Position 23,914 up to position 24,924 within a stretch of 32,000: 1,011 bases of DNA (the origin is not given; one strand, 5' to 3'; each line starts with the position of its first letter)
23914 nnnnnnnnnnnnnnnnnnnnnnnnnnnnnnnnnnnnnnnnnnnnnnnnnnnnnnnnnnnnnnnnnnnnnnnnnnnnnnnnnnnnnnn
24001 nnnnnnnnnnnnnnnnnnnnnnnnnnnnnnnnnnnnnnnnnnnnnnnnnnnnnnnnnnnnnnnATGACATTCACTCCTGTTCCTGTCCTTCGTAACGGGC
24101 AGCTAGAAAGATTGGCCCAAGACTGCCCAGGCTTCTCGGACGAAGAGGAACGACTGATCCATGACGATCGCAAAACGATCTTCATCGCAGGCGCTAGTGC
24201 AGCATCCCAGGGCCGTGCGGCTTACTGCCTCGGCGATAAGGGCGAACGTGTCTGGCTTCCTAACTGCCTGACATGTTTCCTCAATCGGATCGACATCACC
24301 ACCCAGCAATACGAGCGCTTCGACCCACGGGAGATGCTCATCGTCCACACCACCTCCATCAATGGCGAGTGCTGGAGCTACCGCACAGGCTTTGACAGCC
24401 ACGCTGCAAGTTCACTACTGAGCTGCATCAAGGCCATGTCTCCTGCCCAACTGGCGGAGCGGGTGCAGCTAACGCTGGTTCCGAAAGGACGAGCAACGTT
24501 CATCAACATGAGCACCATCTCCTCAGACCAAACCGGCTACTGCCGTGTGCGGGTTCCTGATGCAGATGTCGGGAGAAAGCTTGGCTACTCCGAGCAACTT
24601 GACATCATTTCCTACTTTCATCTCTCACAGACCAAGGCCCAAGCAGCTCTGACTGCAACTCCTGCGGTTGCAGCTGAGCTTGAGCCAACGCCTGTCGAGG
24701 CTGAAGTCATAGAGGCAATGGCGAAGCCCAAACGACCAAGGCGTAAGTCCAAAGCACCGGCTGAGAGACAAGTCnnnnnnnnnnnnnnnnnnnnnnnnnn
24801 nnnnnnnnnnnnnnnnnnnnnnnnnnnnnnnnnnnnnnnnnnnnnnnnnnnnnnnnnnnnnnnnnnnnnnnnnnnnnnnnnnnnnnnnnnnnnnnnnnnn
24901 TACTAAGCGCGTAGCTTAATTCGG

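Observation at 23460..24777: Intact copy of a recurrent two-gene module of unknown function (84-aa ELEWR protein plus 237-aa basic-tailed protein): best candidate for an undescribed system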

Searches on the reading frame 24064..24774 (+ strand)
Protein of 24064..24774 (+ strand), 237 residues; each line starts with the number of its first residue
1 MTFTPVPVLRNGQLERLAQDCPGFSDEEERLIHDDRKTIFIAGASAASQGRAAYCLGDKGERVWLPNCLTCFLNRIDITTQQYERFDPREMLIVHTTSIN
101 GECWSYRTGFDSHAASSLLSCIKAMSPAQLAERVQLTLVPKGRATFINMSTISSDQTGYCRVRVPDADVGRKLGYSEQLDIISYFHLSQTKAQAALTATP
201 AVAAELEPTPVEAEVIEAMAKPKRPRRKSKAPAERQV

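Call 8: search_protein_families(library=pfam, proteins=[window:24064-24774:+], max_evalue=0.1)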
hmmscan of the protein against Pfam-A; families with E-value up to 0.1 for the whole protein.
window:24064-24774:+ (237 aa): 0 families

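Call 9: search_protein_families(library=phrogs, proteins=[window:24064-24774:+], max_evalue=0.1)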
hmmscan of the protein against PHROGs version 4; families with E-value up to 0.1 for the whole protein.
window:24064-24774:+ (237 aa): 1 family
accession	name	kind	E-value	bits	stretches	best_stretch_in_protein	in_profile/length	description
phrog_6994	-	head and packaging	0.044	15.1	1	177-204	6-33/67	head fiber protein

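Call 13: find_homologous_proteins(query=window:24064-24774:+)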
Query window:24064-24774:+ (237 aa): 21 proteins with E <= 0.001 among 940 candidates.
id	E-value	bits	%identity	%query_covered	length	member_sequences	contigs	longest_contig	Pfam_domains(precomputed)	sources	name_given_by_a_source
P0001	1.3e-151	520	98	100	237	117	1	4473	-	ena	-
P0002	1.8e-132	458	88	98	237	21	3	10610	-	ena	-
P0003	2.4e-125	435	94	80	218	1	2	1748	-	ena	-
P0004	5.4e-81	289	93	62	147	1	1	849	-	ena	-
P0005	3.0e-75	271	56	98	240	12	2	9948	-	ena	-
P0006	7.3e-75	269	55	99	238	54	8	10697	-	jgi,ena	jgi:hypothetical protein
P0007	6.5e-74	266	52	99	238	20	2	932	-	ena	-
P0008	3.1e-73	264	52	99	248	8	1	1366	-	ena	-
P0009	7.1e-73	263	55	98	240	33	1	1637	-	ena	-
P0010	7.9e-73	263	55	98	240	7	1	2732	-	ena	-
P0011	3.0e-72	261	55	97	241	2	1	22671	-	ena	-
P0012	6.4e-72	260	54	100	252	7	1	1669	-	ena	-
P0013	1.5e-71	259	53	99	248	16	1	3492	-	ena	-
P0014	8.9e-71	256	52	94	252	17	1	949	-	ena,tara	tara:strand:+ start:141 stop:899 length:759 start_codon:yes stop_codon:yes gene_type:complete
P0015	9.4e-71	256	52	97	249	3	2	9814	-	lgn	-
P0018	1.3e-69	252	53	96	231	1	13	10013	-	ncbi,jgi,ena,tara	tara:strand:- start:1785 stop:2480 length:696 start_codon:yes stop_codon:yes gene_type:complete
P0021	1.7e-49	186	43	99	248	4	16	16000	-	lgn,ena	-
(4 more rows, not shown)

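Call 16: find_encoding_contigs(protein=P0011, flank=10000, max_places=3)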
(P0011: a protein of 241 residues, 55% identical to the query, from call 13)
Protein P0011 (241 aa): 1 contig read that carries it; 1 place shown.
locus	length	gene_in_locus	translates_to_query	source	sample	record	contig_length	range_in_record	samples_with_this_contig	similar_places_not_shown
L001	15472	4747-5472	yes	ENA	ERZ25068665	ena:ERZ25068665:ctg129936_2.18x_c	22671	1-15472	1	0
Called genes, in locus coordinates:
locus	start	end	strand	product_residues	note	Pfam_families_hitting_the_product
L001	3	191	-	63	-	?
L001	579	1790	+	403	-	PF13148:DUF3987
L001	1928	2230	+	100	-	-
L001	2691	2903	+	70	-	-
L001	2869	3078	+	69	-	-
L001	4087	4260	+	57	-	-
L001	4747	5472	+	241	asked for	-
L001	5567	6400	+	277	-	-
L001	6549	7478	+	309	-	PF00353:HemolysinCabind (weak)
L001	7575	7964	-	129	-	-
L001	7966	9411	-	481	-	PF00589:Phage_integrase (weak)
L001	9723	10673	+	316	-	-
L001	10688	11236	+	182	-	-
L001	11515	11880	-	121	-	-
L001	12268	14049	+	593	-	PF13148:DUF3987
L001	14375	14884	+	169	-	PF02796:HTH_7 (faint)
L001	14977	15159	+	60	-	-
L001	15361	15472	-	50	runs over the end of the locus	-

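Call 17: find_encoding_contigs(protein=P0021, flank=8000, max_places=4)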
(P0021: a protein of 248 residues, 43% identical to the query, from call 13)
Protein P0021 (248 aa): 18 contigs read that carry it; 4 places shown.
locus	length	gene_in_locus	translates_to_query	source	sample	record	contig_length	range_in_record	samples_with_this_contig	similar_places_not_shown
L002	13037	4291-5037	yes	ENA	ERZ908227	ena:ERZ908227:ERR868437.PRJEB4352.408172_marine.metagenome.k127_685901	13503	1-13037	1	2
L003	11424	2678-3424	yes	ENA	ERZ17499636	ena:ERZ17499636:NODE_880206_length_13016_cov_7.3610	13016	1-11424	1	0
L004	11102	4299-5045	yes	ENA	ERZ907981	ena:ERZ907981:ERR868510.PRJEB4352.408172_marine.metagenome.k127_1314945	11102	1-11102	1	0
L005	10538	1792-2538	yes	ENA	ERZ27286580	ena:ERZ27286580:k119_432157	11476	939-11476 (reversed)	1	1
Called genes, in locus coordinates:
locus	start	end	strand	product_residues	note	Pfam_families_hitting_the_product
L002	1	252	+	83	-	?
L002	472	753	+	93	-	PF07862:Nif11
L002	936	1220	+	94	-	PF07862:Nif11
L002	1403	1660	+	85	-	PF07862:Nif11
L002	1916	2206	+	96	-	PF07862:Nif11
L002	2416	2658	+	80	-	PF07862:Nif11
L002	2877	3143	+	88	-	PF07862:Nif11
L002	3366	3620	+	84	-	PF07862:Nif11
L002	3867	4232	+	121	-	-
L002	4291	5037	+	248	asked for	-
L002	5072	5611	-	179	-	-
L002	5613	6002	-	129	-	-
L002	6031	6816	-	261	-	-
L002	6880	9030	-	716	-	-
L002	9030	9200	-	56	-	-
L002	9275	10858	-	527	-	PF00589:Phage_integrase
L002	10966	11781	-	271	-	PF00149:Metallophos (weak), PF12850:Metallophos_2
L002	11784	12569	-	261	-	-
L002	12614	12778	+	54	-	-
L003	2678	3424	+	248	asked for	-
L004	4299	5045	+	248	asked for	-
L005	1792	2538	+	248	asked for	-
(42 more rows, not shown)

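Call 24: find_related_loci(query=A2, collection=genome_contigs, flank=10000)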
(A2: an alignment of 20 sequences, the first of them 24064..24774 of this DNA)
Query A2 (237 aa) in genome_contigs; peptide patterns used: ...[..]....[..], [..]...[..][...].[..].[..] (x = any residue, [..] = any of these).
43 stretches matched a pattern; 1 encode a relative of the query (tblastn E <= 1e-3); 1 distinct loci.
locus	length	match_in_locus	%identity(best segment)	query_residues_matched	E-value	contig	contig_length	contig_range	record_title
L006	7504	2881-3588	67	1-234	6e-100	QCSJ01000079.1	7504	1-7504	Synechococcus sp. AG-670-A05 Ga0171693_1079, whole genome shotgun sequence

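Call 26: find_encoding_contigs(protein=P0006, flank=8000, max_places=5)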
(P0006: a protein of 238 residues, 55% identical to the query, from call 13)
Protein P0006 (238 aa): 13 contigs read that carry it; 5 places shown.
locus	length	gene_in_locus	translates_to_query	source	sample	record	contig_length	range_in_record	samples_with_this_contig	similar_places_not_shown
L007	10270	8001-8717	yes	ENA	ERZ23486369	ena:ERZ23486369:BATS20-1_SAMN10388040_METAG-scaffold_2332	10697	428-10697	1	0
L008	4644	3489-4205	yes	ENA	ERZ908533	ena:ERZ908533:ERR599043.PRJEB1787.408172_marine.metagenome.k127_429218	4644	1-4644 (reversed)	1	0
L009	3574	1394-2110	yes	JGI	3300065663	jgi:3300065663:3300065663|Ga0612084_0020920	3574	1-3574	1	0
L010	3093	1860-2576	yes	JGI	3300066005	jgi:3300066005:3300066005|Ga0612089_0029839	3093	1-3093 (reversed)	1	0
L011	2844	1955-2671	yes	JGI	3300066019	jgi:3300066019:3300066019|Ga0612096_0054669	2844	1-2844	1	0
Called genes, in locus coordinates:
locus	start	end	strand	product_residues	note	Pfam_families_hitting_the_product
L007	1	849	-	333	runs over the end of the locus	PF00490:ALAD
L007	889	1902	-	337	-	PF00226:DnaJ, PF01556:DnaJ_C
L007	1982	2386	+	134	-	-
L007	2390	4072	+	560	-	PF00916:Sulfate_transp, PF01740:STAS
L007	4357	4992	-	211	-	PF06175:MiaE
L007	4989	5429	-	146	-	PF01220:DHquinase_II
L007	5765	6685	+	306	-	-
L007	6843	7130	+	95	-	-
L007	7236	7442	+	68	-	-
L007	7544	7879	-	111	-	-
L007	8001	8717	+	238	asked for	-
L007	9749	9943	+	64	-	-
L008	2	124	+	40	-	?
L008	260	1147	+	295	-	-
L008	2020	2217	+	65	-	-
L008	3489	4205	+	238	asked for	-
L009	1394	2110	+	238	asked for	-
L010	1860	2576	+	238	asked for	-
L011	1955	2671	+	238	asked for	-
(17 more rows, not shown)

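Call 27: find_encoding_contigs(protein=P0002, flank=8000, max_places=3)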
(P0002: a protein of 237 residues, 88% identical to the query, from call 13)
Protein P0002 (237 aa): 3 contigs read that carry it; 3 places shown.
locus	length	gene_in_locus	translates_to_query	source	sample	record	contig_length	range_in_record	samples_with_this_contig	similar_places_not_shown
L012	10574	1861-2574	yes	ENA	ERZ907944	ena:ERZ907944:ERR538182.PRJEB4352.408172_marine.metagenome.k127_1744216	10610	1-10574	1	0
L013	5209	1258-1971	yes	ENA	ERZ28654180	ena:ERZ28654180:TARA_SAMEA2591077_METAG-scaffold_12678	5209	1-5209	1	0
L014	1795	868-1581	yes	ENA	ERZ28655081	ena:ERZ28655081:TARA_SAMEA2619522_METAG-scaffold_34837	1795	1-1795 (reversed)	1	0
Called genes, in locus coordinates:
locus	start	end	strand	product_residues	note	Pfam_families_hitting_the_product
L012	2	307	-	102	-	?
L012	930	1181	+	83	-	-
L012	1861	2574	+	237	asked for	-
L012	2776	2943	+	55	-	-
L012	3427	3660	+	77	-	-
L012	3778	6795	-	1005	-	PF12965:DUF3854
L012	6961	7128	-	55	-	-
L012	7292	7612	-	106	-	-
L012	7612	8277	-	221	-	PF01656:CbiA, PF10609:ParA (weak), PF13614:AAA_31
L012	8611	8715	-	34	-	-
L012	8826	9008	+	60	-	-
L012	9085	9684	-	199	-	PF00239:Resolvase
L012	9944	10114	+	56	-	-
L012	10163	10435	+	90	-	PF07864:DUF1651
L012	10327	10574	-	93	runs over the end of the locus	?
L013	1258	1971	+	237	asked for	-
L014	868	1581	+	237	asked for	-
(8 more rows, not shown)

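Call 28: predict_structure(alignment_id=A2)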
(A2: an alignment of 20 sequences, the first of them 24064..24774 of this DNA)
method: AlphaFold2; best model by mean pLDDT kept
length: 237 residues; sequences in the alignment: 20
mean_pLDDT: 53.8   pTM: 0.48
mean pLDDT of the five models: 53.8, 42.2, 39.4, 39.0, 38.7
residues with pLDDT >= 90: 0; 70-90: 57; 50-70: 63; < 50: 117
segments of 3 or more residues with pLDDT < 50: 1-13, 15-25, 81-88, 154-237
pLDDT, mean of each block of 10 residues (from residue 1): 40 47 46 63 64 61 68 67 45 67 69 74 74 77 79 45 40 32 32 41 36 36 43 41
secondary structure, 60 per line:
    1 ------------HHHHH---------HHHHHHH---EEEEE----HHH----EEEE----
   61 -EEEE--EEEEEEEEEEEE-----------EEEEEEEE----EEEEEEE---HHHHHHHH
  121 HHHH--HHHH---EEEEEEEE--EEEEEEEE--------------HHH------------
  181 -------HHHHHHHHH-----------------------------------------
elements in order: H13-17 H27-33 E37-41 E53-56 E62-65 E68-79 E91-98 E103-109 H113-124 H127-130 E134-141 E144-151 H188-196

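Call 29: search_protein_representatives(alignment_id=A2)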
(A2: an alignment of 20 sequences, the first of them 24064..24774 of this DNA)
Query: 20 sequences, 242 profile positions. Proteins with E-value up to 0.001 (for the whole library): 71; up to 1e-10: 50; up to 1e-30: 16. The best 71 are listed.
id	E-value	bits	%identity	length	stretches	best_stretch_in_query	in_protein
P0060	7.9e-115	398.7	-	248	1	1-241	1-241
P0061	1.8e-94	332.0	-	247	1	1-235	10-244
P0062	8.1e-64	231.7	-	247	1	1-238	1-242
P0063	1.4e-51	191.6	-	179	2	3-129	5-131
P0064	9.9e-48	179.0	-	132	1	105-241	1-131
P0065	7.7e-45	169.5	-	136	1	1-126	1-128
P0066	2.6e-44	167.8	-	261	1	2-237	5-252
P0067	3.2e-44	167.5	-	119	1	14-102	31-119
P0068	4.2e-43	163.8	-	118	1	131-241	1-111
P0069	7.3e-42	159.8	-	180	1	19-178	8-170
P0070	3.4e-37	144.5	-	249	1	3-240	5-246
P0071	7.7e-37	143.3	-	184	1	7-179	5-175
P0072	5.8e-36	140.5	-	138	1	1-106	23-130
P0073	1.6e-34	135.7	-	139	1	55-148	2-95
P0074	3.2e-33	131.5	-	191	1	76-228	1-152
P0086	1.5e-23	99.9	-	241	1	20-233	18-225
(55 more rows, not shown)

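Call 32: find_homologous_proteins(query=A3, max_evalue=0.01)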
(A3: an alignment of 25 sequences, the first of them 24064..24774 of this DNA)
Query A3 (25 sequences) (237 aa, profile of the alignment): 36 proteins with E <= 0.01 among 8000 candidates.
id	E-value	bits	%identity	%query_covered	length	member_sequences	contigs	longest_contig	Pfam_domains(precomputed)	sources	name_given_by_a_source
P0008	1.3e-100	354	52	99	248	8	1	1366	-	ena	-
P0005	2.8e-100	353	56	98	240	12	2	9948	-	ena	-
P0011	3.8e-100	352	55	97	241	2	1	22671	-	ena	-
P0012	5.2e-100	352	54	100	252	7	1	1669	-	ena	-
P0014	8.3e-100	351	52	94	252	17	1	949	-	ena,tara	tara:strand:+ start:141 stop:899 length:759 start_codon:yes stop_codon:yes gene_type:complete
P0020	1.6e-98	347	49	98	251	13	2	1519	-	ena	-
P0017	2.4e-98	346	53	96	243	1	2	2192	-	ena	-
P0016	1.5e-97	344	53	96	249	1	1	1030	-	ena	-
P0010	6.1e-97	342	55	98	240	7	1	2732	-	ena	-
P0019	4.5e-96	339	51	97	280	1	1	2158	-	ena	-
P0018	2.3e-92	327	53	96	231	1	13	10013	-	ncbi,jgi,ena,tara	tara:strand:- start:1785 stop:2480 length:696 start_codon:yes stop_codon:yes gene_type:complete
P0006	3.3e-91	323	55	99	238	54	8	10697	-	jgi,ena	jgi:hypothetical protein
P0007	1.3e-90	321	52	99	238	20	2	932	-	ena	-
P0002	2.8e-90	320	88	98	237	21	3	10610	-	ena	-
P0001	2.6e-87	310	98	100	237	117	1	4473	-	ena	-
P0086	2.2e-69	252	27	88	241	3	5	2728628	-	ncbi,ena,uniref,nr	ncbi:hypothetical protein SynSYN20_00845 [Synechococcus sp. SYN20]|uniref:hypothetical protein n=1 T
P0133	1.2e-45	174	25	47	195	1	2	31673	-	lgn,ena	-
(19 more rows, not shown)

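Call 33: find_encoding_contigs(protein=P0086, flank=10000, max_places=3)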
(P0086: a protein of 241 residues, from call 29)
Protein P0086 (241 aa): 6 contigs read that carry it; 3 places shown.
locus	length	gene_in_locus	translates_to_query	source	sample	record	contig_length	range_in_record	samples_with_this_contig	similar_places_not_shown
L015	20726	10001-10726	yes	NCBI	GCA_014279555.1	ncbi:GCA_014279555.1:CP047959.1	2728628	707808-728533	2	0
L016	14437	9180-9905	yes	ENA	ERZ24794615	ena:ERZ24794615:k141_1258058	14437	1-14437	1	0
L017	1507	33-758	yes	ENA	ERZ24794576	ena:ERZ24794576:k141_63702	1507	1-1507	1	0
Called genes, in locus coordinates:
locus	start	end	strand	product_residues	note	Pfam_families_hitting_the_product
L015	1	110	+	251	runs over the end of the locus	PF00462:Glutaredoxin (weak), PF07291:MauE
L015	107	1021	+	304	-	PF07732:Cu-oxidase_3, PF00394:Cu-oxidase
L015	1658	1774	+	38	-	-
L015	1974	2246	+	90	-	-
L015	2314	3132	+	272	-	-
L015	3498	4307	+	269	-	PF13384:HTH_23 (faint)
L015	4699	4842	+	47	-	-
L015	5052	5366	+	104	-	-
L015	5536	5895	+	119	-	-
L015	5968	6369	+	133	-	-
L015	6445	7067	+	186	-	-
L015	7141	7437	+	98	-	-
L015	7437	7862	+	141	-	-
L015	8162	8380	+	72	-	-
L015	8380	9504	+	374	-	-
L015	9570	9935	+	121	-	-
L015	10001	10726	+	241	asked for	-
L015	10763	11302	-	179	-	-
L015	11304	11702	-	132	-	-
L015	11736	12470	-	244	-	-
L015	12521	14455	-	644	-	-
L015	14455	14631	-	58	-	-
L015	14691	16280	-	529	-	PF00589:Phage_integrase (weak)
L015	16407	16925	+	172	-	-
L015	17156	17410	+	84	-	-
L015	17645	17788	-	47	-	-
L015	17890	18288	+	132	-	-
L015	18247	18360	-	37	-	-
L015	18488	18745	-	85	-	-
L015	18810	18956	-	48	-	-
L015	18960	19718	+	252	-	PF02397:Bac_transf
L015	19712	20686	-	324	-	PF03186:CobD_Cbib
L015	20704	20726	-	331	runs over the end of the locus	PF00670:AdoHcyase_NAD (weak), PF02826:2-Hacid_dh_C, PF03446:NAD_binding_2 (weak), PF03807:F420_oxidored (weak), PF07991:KARI_N, PF01450:KARI_C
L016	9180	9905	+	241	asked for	-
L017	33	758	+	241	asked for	-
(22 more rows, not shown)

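Call 34: find_encoding_contigs(protein=P0133, flank=10000, max_places=2)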
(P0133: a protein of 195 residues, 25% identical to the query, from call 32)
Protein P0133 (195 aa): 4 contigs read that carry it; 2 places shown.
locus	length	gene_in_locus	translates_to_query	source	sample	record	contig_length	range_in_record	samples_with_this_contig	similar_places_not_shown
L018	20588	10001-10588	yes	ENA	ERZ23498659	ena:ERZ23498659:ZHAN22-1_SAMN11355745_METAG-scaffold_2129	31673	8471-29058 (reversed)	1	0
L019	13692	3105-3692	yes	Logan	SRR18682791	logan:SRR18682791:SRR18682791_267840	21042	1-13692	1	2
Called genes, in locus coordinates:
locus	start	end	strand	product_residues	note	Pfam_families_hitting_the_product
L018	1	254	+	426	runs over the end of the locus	-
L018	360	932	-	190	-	-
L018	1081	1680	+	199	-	-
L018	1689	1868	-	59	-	-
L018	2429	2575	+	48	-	-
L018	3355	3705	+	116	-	-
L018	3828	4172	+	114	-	-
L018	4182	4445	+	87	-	-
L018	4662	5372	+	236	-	-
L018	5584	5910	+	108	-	-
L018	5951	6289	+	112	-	-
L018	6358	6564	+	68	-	-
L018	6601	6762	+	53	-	-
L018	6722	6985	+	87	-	-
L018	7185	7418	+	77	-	-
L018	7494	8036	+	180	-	-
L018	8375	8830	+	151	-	-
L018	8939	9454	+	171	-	-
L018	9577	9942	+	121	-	-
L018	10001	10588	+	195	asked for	-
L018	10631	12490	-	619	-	-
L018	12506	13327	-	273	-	-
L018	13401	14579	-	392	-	-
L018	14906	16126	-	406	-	PF00589:Phage_integrase (faint)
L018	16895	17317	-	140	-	-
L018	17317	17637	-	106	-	-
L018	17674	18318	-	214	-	-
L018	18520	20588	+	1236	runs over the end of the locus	-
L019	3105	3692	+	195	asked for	-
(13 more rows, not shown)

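Call 35: find_encoding_contigs(protein=P0018, flank=8000, max_places=4)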
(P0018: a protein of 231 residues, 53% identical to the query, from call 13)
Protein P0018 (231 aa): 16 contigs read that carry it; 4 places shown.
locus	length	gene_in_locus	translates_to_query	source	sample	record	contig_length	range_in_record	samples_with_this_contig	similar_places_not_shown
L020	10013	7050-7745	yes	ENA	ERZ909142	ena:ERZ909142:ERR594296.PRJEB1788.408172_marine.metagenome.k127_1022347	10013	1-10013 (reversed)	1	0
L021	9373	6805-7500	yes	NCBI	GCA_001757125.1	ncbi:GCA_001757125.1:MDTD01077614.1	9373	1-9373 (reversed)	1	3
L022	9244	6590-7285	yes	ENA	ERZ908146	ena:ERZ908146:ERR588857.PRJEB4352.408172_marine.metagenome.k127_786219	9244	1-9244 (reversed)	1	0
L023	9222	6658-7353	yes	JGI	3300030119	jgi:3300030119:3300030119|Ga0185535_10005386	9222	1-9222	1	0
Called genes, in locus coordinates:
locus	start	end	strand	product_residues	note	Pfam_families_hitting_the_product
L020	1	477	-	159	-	?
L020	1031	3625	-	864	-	-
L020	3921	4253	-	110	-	-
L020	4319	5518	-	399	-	-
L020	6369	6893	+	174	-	PF02796:HTH_7 (weak), PF13384:HTH_23 (faint)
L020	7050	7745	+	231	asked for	-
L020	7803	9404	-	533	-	-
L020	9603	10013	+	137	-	?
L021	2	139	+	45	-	?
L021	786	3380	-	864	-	-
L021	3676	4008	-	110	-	-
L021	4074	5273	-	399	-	-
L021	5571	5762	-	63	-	PF01402:RHH_1 (weak)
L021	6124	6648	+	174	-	PF02796:HTH_7 (weak), PF13384:HTH_23 (faint)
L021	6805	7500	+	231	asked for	-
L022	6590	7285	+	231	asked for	-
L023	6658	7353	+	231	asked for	-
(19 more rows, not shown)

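Call 37: search_solved_structures(query=A3, max_evalue=10)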
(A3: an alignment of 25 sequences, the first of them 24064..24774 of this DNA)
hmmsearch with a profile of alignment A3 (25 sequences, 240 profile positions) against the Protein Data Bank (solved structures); distinct sequences matched with E-value up to 10: 1.
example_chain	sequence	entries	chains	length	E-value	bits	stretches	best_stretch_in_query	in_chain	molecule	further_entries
4c2m_3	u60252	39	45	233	5.9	9.5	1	118-233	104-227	DNA-DIRECTED RNA POLYMERASE I SUBUNIT RPA34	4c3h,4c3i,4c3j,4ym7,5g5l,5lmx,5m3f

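Call 46: predict_structure(alignment_id=A4)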
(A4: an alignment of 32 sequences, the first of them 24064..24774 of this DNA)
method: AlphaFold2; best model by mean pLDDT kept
length: 237 residues; sequences in the alignment: 32
mean_pLDDT: 74.9   pTM: 0.66
mean pLDDT of the five models: 74.9, 74.5, 74.5, 72.9, 72.5
residues with pLDDT >= 90: 107; 70-90: 53; 50-70: 14; < 50: 63
segments of 3 or more residues with pLDDT < 50: 1-25, 201-237
pLDDT, mean of each block of 10 residues (from residue 1): 39 42 48 70 83 88 90 93 85 92 91 96 94 94 92 90 91 95 94 69 36 35 41 39
secondary structure, 60 per line:
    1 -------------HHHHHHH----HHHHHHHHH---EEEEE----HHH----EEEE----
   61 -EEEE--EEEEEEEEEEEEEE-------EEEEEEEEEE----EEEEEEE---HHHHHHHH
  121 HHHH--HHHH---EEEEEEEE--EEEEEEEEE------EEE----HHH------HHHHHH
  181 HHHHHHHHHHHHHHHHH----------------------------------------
elements in order: H14-20 H25-33 E37-41 E53-56 E62-65 E68-81 E89-98 E103-109 H113-124 H127-130 E134-141 E144-152 E159-161 H175-197
